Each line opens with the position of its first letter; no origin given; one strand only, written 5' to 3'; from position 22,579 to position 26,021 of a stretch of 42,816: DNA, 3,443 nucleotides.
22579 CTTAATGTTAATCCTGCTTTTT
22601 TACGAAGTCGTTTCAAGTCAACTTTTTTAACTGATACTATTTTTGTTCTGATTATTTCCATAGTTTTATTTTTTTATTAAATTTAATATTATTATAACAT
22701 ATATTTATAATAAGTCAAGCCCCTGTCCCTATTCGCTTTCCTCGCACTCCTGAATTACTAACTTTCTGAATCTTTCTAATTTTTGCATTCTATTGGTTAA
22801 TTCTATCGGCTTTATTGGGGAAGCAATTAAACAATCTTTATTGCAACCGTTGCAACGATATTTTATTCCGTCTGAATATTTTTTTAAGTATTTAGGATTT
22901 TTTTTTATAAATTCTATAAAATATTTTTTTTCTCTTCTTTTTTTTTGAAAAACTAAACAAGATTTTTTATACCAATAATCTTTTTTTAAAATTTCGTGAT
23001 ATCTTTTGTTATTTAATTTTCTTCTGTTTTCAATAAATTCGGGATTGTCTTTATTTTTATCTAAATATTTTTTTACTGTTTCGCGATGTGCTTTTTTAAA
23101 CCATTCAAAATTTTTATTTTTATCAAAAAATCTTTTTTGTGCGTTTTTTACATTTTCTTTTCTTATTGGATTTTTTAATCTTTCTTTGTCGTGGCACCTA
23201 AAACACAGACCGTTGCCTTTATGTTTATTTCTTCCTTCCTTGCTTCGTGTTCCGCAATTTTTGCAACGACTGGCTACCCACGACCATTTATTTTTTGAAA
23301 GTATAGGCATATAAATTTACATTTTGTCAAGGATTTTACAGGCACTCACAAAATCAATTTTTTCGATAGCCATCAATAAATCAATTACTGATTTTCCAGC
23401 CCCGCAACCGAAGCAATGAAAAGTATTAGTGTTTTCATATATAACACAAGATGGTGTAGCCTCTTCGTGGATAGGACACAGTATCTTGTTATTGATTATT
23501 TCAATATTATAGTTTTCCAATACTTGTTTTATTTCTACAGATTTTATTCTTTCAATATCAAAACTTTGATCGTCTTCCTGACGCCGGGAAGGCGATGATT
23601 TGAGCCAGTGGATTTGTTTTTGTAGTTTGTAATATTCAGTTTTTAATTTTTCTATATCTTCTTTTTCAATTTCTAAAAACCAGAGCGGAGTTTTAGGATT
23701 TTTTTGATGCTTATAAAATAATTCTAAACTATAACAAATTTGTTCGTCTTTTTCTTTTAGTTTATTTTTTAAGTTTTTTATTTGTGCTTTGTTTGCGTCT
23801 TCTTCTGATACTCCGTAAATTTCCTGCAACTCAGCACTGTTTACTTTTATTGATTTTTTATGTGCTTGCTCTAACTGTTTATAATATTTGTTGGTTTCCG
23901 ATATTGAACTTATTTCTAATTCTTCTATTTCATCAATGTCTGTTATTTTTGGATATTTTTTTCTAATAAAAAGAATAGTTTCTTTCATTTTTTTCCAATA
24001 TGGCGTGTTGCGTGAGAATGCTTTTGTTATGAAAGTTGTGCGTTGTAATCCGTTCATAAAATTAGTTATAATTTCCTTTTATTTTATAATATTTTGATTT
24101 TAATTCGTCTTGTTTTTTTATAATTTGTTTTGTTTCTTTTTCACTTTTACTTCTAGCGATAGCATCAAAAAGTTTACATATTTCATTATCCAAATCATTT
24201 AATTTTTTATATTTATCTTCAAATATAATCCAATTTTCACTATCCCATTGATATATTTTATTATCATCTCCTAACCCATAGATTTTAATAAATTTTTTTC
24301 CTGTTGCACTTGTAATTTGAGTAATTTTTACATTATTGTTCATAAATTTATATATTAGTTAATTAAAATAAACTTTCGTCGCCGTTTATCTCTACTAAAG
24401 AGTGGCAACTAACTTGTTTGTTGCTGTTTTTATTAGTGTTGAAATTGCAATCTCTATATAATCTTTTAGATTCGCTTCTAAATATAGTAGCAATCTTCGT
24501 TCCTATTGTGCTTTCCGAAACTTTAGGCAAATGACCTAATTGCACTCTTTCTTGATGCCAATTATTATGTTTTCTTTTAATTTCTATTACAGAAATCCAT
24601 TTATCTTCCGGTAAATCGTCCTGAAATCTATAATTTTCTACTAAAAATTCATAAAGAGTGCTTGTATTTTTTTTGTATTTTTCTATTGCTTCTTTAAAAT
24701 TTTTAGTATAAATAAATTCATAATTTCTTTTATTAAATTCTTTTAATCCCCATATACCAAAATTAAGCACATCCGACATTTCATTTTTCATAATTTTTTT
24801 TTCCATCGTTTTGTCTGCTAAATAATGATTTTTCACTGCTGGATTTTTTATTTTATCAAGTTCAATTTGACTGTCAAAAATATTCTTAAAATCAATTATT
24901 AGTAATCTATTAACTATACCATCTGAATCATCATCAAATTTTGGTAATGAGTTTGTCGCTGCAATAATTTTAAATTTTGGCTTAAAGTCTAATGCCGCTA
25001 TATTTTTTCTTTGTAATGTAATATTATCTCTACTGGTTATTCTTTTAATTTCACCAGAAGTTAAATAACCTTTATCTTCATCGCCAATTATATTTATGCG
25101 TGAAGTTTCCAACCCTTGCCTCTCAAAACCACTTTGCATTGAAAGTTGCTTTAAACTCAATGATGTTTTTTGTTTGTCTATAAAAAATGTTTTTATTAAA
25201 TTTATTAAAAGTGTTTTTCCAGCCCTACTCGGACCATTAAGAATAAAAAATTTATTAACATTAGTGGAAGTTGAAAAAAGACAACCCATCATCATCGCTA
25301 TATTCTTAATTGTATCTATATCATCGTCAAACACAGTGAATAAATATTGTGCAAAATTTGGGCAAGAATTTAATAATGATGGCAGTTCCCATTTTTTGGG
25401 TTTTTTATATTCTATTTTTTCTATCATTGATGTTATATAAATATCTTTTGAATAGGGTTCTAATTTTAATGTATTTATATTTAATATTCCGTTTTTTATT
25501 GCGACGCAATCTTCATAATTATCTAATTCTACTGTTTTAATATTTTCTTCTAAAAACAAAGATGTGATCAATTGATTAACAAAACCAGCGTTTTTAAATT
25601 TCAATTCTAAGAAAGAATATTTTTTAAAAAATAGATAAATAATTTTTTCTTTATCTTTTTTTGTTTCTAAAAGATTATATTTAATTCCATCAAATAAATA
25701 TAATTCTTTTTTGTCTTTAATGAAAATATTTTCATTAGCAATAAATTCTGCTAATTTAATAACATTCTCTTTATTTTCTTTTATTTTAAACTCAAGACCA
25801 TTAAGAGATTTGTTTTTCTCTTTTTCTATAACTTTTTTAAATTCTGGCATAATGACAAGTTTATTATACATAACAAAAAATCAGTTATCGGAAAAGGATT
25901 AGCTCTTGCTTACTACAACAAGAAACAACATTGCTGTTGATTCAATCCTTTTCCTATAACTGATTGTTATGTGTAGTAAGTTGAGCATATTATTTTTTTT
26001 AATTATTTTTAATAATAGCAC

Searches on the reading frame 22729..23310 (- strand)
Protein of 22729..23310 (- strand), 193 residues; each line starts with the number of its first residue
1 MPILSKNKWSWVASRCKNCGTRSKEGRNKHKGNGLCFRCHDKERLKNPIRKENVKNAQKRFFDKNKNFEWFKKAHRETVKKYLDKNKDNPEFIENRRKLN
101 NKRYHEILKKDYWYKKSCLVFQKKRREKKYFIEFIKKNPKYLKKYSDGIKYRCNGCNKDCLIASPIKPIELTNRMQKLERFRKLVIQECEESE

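Call 7: search_protein_families(library=pfam, max_evalue=1, proteins=[window:22729-23310:-])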
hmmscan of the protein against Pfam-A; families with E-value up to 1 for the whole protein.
window:22729-23310:- (193 aa): 4 families
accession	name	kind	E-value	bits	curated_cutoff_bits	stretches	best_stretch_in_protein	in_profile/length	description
PF06467.20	zf-FCS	-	0.05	13.9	22.4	1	149-165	3-16/39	MYM-type Zinc finger with FCS sequence motif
PF13122.11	DUF3977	-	0.053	14.2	25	1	85-129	19-61/77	Protein of unknown function (DUF3977)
PF18810.6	PBECR2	-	0.14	12.8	27.1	1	61-152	31-120/120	phage-Barnase-EndoU-ColicinE5/D-RelE like nuclease2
PF09699.15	Paired_CXXCH_1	-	0.71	10.1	20.6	1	29-44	25-40/41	Doubled CXXCH motif (Paired_CXXCH_1)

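Call 8: search_protein_families(library=phrogs, max_evalue=0.1, proteins=[window:22729-23310:-])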
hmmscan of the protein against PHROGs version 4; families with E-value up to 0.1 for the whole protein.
window:22729-23310:- (193 aa): 2 families
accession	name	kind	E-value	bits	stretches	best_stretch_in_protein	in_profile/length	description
phrog_3767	-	DNA, RNA and nucleotide metabolism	0.028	14.4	1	29-122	16-110/338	nucleoid associated protein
phrog_20467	-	DNA, RNA and nucleotide metabolism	0.083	13.8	1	10-44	20-49/112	HNH endonuclease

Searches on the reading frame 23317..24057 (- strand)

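Call 7: search_protein_families(library=pfam, max_evalue=1, proteins=[window:23317-24057:-])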
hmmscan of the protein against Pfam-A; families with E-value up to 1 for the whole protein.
window:23317-24057:- (246 aa): 3 families
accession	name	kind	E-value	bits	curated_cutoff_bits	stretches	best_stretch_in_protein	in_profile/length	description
PF01807.25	Zn_ribbon_DnaG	-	2.8e-15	56.4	24.9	1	174-243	13-85/98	CHC2 zinc finger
PF10825.13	DUF2752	-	0.15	12.6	27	1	204-228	1-24/49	Protein of unknown function (DUF2752)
PF00719.24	Pyrophosphatase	-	0.87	9.8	23.5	1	26-75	86-135/153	Inorganic pyrophosphatase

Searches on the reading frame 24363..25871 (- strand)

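Call 60: search_protein_families(library=pfam, max_evalue=0.1, proteins=[window:24363-25871:-])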
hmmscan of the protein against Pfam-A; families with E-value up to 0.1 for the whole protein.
window:24363-25871:- (502 aa): 2 families
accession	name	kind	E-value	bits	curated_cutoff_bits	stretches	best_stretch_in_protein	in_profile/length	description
PF19263.5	DUF5906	-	7.1e-12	46.4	27.6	1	211-316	1-110/114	Family of unknown function (DUF5906)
PF08706.16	D5_N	-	1.4e-05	25.8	22.4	1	95-181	68-144/145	D5 N terminal like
